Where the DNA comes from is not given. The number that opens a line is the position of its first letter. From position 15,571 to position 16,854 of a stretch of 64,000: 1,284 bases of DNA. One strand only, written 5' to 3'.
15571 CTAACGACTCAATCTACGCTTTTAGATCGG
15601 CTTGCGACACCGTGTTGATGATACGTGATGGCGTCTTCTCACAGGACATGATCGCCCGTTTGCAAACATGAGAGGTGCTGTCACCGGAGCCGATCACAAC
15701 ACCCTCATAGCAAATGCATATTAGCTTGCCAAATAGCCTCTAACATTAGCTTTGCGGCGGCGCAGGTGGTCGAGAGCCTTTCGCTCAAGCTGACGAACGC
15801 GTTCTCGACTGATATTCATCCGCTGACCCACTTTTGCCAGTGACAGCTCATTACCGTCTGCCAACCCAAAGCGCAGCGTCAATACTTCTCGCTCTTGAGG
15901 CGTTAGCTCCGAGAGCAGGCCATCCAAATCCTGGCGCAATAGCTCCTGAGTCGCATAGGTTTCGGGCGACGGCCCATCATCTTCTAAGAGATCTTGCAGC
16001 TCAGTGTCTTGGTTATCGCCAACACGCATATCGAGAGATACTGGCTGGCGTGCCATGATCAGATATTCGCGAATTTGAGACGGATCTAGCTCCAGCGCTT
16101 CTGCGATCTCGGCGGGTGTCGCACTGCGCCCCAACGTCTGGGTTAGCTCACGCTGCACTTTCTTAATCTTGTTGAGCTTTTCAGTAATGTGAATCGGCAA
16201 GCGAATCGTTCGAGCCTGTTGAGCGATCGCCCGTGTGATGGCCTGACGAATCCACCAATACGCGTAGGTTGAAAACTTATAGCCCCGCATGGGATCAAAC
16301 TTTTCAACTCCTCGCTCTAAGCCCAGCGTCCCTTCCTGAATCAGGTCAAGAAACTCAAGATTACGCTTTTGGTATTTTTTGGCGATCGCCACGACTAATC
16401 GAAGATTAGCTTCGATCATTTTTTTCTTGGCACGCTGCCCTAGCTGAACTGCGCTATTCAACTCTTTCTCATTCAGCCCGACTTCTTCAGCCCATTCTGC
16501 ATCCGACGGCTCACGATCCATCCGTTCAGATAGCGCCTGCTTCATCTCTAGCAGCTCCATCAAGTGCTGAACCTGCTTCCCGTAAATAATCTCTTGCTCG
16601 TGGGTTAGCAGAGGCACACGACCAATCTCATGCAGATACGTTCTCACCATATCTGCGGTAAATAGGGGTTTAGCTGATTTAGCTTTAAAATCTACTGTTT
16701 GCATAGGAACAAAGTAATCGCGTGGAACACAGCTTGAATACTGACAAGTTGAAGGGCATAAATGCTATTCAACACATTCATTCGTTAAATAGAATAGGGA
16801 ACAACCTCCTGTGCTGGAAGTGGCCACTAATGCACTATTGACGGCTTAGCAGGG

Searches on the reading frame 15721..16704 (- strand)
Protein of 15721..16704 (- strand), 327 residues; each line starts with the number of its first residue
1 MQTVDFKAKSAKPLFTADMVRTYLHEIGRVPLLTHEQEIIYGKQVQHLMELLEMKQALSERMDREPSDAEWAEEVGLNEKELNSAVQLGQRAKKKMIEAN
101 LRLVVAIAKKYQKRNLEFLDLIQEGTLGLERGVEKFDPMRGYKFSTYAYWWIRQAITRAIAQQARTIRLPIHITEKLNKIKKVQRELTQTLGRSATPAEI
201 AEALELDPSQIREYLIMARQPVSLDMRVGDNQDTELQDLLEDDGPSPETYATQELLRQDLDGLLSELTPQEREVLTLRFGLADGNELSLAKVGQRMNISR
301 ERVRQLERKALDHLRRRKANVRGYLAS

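Call 3: search_protein_families(library=pfam, proteins=[window:15721-16704:-], max_evalue=0.1)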
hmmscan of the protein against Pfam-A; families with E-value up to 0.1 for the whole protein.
window:15721-16704:- (327 aa): 9 families
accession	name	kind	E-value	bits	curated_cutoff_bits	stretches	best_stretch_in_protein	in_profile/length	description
PF04539.22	Sigma70_r3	-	8.8e-36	122.3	25.3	2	175-249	1-76/78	Sigma-70 region 3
PF04542.20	Sigma70_r2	-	2.2e-23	82.2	24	1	96-166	1-71/71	Sigma-70 region 2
PF04545.22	Sigma70_r4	-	9.5e-19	67.1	24.1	1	263-315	1-49/50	Sigma-70, region 4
PF00140.25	Sigma70_r1_2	-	3.1e-12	46.7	22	1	18-50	1-33/34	Sigma-70 factor, region 1.2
PF08281.18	Sigma70_r4_2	-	1.2e-05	25.3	25.7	1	258-314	2-54/54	Sigma-70, region 4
PF13413.12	HTH_25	-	0.006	16.8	24.6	0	286-325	10-48/62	Helix-turn-helix domain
PF13560.12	HTH_31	-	0.038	14.7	27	0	286-308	14-36/64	Helix-turn-helix domain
PF12840.13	HTH_20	-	0.038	14.4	27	0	183-212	5-36/51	Helix-turn-helix domain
PF13518.12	HTH_28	-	0.06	13.9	25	0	285-309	12-35/52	Helix-turn-helix domain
